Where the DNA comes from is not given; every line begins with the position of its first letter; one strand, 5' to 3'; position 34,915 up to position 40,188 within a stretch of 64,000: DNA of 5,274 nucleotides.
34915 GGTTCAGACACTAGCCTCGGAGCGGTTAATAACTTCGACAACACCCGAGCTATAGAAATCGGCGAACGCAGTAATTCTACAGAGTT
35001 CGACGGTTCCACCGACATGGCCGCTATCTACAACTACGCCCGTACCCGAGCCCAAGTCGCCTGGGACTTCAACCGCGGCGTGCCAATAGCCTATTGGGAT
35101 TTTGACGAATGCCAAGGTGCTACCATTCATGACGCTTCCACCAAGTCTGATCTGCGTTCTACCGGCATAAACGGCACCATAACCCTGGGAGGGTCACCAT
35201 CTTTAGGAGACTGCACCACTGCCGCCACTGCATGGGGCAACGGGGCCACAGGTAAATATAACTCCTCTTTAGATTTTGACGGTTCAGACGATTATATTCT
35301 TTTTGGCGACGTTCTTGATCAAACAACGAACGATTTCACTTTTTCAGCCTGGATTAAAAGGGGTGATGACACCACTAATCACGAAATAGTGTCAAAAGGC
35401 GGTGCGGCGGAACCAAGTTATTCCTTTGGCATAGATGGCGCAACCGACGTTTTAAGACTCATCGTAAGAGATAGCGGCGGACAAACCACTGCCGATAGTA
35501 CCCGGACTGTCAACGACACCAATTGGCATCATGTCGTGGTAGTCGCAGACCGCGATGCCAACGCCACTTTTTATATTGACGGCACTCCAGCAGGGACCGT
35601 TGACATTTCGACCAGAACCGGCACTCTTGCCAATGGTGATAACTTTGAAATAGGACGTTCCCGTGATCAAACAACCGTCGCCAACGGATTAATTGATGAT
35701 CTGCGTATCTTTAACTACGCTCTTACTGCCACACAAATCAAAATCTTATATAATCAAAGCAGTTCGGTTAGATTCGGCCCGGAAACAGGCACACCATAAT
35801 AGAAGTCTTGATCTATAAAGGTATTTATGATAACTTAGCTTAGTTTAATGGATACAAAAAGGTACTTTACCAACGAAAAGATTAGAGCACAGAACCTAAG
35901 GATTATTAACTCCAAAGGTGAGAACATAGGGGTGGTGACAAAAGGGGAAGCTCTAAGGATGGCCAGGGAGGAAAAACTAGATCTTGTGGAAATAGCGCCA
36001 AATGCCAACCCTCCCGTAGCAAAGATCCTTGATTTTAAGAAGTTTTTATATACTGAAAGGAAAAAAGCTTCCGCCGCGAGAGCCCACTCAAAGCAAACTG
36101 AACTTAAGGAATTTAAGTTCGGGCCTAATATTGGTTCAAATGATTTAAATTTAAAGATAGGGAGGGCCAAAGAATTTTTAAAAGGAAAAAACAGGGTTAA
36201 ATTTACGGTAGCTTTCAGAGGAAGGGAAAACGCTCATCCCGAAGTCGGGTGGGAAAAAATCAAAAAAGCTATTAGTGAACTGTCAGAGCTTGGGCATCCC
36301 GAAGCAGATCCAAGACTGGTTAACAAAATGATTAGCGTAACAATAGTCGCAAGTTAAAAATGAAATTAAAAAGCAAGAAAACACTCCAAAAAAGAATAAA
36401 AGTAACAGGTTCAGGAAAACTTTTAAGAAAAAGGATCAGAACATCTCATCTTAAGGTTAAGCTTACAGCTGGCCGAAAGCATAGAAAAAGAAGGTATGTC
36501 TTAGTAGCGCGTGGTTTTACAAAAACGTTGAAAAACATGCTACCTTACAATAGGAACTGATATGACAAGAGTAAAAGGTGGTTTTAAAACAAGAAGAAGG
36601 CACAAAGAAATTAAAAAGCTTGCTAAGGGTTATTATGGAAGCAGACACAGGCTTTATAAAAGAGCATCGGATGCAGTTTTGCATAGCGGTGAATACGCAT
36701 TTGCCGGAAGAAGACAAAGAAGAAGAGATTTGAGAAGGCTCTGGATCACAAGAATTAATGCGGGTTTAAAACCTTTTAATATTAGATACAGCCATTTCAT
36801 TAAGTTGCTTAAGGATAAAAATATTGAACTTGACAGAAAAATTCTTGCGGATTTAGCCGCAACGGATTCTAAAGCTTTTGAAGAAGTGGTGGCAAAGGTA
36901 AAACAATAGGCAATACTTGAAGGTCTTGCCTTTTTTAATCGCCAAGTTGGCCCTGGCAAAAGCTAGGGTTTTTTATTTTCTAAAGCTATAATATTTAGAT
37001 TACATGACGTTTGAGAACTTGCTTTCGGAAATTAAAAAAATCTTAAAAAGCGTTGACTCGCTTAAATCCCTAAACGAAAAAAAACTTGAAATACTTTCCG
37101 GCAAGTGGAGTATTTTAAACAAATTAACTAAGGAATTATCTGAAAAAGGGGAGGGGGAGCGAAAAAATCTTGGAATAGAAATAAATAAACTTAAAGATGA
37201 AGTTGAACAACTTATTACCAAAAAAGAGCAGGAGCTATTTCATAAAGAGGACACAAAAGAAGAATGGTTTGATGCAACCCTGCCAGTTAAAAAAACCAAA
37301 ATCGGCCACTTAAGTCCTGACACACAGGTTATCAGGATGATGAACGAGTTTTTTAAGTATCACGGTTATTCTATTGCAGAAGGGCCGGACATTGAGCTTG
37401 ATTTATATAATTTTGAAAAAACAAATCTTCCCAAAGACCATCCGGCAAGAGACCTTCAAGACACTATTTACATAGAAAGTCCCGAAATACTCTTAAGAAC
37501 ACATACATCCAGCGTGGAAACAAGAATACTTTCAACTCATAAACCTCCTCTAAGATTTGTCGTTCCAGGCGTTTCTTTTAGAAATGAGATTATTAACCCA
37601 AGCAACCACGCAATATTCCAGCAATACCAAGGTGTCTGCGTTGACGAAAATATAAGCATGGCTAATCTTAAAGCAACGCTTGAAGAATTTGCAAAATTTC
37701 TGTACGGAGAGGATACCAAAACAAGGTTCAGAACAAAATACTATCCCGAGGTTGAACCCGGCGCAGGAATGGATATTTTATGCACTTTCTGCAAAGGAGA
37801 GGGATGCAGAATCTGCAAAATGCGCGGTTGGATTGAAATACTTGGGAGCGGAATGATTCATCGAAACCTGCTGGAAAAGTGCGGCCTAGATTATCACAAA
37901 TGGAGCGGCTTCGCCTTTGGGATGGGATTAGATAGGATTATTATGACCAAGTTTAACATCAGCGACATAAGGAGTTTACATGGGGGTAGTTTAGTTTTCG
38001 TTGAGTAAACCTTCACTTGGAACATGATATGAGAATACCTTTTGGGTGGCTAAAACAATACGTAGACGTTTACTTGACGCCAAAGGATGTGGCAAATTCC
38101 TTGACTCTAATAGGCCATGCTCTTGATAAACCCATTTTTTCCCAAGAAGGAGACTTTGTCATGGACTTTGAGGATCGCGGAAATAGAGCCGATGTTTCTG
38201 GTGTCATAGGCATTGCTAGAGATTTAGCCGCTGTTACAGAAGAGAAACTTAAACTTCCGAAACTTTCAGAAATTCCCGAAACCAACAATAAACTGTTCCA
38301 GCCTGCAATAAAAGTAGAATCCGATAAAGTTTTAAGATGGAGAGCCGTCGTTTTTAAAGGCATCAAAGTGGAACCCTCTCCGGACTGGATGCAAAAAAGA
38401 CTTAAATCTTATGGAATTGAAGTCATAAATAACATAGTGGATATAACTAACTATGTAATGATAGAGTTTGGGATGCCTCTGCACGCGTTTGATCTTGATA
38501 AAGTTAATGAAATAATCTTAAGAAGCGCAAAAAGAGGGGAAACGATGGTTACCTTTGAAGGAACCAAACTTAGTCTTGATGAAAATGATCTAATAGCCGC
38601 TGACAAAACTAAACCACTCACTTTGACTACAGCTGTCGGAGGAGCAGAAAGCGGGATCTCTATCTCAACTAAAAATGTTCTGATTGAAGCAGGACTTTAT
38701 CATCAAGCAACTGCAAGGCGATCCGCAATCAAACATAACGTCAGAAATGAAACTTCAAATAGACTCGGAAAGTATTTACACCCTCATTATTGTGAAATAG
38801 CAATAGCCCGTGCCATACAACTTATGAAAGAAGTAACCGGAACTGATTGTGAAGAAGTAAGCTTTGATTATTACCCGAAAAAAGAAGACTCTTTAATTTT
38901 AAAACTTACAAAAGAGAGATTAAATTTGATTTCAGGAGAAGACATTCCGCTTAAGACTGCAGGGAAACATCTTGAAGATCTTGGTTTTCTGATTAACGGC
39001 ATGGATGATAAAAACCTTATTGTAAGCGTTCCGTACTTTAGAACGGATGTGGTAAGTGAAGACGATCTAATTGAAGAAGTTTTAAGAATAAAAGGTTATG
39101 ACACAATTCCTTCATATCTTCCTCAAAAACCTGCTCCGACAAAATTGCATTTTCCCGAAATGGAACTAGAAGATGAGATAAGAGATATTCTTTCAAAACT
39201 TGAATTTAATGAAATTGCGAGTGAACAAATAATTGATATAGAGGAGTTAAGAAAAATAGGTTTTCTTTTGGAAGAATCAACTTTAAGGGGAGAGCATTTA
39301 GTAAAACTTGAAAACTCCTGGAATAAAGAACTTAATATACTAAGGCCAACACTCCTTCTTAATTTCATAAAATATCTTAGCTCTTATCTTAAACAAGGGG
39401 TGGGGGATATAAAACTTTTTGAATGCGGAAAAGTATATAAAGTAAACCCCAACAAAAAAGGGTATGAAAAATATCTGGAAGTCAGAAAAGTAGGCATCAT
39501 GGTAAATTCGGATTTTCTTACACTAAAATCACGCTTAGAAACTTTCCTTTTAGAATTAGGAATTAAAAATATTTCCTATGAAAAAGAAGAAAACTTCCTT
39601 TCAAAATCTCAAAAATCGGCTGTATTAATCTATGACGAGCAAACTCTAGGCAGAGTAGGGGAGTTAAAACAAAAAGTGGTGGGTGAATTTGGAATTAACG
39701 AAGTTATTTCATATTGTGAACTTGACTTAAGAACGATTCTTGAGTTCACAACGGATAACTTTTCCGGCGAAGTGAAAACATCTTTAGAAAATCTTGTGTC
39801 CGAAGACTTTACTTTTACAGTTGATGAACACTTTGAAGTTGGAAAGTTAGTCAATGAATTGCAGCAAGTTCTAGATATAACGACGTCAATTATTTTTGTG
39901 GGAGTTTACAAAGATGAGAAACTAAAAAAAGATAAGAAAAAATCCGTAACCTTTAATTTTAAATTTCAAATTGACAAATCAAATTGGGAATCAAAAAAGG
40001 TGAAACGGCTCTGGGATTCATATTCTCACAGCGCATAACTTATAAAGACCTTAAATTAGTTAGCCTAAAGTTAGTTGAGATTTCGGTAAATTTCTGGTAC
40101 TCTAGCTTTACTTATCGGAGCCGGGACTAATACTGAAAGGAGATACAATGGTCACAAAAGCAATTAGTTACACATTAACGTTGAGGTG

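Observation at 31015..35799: Giant MshQ-like LamG-repeat surface protein with foreign composition inside the conserved thrS-infC-rpmI-rplT-pheST cluster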

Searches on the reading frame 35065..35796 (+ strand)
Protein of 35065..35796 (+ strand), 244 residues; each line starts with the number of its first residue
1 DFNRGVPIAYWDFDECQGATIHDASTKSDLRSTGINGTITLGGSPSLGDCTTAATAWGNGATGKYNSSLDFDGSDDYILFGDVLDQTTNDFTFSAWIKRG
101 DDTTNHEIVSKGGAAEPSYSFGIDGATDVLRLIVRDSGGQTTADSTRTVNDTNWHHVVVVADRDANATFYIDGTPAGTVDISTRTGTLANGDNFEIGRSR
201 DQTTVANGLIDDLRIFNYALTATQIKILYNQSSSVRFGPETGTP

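Call 79: predict_structure(alignment_id=A4)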
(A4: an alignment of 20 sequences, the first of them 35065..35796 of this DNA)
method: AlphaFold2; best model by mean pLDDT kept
length: 244 residues; sequences in the alignment: 20
mean_pLDDT: 73.3   pTM: 0.76
mean pLDDT of the five models: 73.3, 70.6, 70.4, 70.1, 65.7
residues with pLDDT >= 90: 50; 70-90: 98; 50-70: 53; < 50: 43
segments of 3 or more residues with pLDDT < 50: 1-3, 27-33, 44-47, 49-54, 56-65, 234-244
pLDDT, mean of each block of 10 residues (from residue 1): 55 54 51 57 48 46 57 84 68 90 81 76 87 87 93 91 91 94 67 85 85 87 89 50 46
secondary structure, 60 per line:
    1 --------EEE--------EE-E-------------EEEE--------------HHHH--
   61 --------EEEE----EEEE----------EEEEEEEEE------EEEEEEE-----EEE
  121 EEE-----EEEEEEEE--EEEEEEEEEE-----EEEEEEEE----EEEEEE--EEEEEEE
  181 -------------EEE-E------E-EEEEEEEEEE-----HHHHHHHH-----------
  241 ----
elements in order: E9-11 E37-40 H55-58 E69-72 E77-80 E91-99 E106-112 E118-123 E129-136 E139-148 E154-161 E166-171 E174-180 E194-196 E207-216 H222-229

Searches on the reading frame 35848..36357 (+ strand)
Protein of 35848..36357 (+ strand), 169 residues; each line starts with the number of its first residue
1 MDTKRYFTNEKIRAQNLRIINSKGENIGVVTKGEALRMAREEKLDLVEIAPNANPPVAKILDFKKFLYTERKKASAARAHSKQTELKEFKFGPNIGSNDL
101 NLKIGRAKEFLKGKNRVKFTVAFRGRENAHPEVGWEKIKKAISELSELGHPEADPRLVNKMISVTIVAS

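Call 4: search_protein_families(library=pfam, proteins=[window:35848-36357:+], max_evalue=0.01)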
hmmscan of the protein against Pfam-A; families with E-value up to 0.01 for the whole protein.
window:35848-36357:+ (169 aa): 2 families
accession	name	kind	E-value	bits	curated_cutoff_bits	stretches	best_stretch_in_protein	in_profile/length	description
PF05198.21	IF3_N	-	2.1e-28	98.7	26.9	1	8-76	1-69/70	Translation initiation factor IF-3, N-terminal domain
PF00707.27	IF3_C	-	3.7e-23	81.7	34.8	1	85-166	2-83/86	Translation initiation factor IF-3, C-terminal domain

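Call 39: find_encoding_contigs(protein=window:35848-36357:+, flank=8000, max_places=10)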
Protein window:35848-36357:+ (169 aa): 23 contigs read that carry it; 10 places shown.
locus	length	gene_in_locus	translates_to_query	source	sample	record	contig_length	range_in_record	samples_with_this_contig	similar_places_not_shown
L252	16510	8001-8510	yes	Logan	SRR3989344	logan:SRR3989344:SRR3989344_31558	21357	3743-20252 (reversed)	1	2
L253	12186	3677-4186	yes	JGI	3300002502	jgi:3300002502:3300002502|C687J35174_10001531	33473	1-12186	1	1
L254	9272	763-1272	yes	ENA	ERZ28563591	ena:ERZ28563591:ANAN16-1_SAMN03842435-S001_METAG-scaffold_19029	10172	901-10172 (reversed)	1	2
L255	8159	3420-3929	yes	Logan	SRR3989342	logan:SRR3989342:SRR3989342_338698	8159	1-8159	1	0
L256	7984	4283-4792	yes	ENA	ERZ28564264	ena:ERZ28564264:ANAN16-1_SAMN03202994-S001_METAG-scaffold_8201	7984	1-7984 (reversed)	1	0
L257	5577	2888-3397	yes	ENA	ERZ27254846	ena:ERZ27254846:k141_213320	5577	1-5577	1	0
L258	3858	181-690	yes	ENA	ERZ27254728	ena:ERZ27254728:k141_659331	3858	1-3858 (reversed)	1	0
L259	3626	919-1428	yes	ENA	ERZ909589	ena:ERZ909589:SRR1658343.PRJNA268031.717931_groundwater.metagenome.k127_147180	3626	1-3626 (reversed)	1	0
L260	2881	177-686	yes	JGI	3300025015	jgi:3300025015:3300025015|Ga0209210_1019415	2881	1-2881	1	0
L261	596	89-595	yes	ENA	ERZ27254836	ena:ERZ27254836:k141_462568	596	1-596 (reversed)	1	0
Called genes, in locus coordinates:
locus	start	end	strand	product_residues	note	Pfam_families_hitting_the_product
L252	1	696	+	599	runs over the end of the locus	?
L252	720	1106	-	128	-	-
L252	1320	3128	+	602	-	PF07973:tRNA_SAD, PF00587:tRNA-synt_2b, PF03129:HGTP_anticodon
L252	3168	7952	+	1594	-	PF00354:Pentaxin (faint), PF13385:Laminin_G_3, PF00054:Laminin_G_1 (faint), PF02210:Laminin_G_2 (faint), PF13385:Laminin_G_3, PF07953:Toxin_R_bind_N (weak), PF13385:Laminin_G_3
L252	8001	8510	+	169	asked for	PF05198:IF3_N, PF00707:IF3_C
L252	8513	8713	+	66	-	PF01632:Ribosomal_L35p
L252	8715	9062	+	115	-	PF00453:Ribosomal_L20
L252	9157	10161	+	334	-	PF02912:Phe_tRNA-synt_N (weak), PF01409:tRNA-synt_2d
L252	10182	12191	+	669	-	PF03483:B3_4, PF03484:B5, PF17759:tRNA_synthFbeta, PF03147:FDX-ACB (weak)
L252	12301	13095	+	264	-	-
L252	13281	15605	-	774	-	PF00912:Transgly, PF00905:Transpeptidase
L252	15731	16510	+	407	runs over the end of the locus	PF00579:tRNA-synt_1b, PF22421:SYY_C-terminal, PF01479:S4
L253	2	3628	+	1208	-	?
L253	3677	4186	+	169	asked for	PF05198:IF3_N, PF00707:IF3_C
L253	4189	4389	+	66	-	PF01632:Ribosomal_L35p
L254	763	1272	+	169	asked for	PF05198:IF3_N, PF00707:IF3_C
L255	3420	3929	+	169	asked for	PF05198:IF3_N, PF00707:IF3_C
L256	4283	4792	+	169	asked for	PF05198:IF3_N, PF00707:IF3_C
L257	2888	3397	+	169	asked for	PF05198:IF3_N, PF00707:IF3_C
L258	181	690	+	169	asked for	PF05198:IF3_N, PF00707:IF3_C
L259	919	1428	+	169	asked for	PF05198:IF3_N, PF00707:IF3_C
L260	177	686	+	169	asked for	PF05198:IF3_N, PF00707:IF3_C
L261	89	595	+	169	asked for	PF05198:IF3_N, PF00707:IF3_C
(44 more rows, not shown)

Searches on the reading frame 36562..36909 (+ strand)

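Call 4: search_protein_families(library=pfam, proteins=[window:36562-36909:+], max_evalue=0.01)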
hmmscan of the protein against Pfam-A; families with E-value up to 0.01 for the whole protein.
window:36562-36909:+ (115 aa): 1 family
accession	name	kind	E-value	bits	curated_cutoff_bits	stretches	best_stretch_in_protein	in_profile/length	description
PF00453.23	Ribosomal_L20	-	9.3e-39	132.3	30.8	1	3-108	1-106/107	Ribosomal protein L20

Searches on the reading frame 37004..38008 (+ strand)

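Call 4: search_protein_families(library=pfam, proteins=[window:37004-38008:+], max_evalue=0.01)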
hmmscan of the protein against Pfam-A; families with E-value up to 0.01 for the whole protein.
window:37004-38008:+ (334 aa): 2 families
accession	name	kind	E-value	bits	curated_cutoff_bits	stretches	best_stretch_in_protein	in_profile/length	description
PF01409.25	tRNA-synt_2d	-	1.7e-73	247.6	19.8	1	89-333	2-243/246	tRNA synthetases class II core domain (F)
PF02912.23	Phe_tRNA-synt_N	-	1.8e-07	31.5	22.3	1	19-84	2-66/69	Aminoacyl tRNA synthetase class II, N-terminal domain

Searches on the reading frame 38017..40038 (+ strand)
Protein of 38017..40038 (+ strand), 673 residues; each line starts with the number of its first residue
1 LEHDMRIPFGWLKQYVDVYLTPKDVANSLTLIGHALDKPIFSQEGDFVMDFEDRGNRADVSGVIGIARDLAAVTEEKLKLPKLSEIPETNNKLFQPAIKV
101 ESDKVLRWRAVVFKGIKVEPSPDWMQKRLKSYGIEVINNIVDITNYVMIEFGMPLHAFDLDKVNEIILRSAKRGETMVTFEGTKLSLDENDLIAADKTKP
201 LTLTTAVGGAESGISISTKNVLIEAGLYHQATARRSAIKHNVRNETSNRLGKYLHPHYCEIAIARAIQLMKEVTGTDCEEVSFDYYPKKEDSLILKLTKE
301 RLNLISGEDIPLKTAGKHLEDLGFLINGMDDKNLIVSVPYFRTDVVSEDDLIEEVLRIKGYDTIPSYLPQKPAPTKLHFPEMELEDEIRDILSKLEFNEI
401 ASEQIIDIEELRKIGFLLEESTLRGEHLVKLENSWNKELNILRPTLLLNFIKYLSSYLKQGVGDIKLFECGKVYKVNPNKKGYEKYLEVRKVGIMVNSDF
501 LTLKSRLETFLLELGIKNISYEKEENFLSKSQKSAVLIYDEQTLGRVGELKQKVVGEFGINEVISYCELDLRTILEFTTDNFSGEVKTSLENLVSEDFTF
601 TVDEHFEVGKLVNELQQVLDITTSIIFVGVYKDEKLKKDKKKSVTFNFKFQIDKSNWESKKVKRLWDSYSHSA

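Call 4: search_protein_families(library=pfam, proteins=[window:38017-40038:+], max_evalue=0.01)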
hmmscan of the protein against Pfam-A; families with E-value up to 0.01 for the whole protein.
window:38017-40038:+ (673 aa): 4 families
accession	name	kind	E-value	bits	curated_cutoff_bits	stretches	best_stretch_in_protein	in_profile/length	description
PF03483.22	B3_4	-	1e-49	168.9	29.3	1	110-275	7-174/174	B3/4 domain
PF17759.6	tRNA_synthFbeta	-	1.4e-28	100.3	22.4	1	364-571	1-214/214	Phenylalanyl tRNA synthetase beta chain CLM domain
PF03484.21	B5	-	7.4e-16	58.5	28.6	1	296-361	2-67/67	tRNA synthetase B5 domain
PF03147.19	FDX-ACB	-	7.6e-07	29.9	31.1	1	594-666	6-78/94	Ferredoxin-fold anticodon binding domain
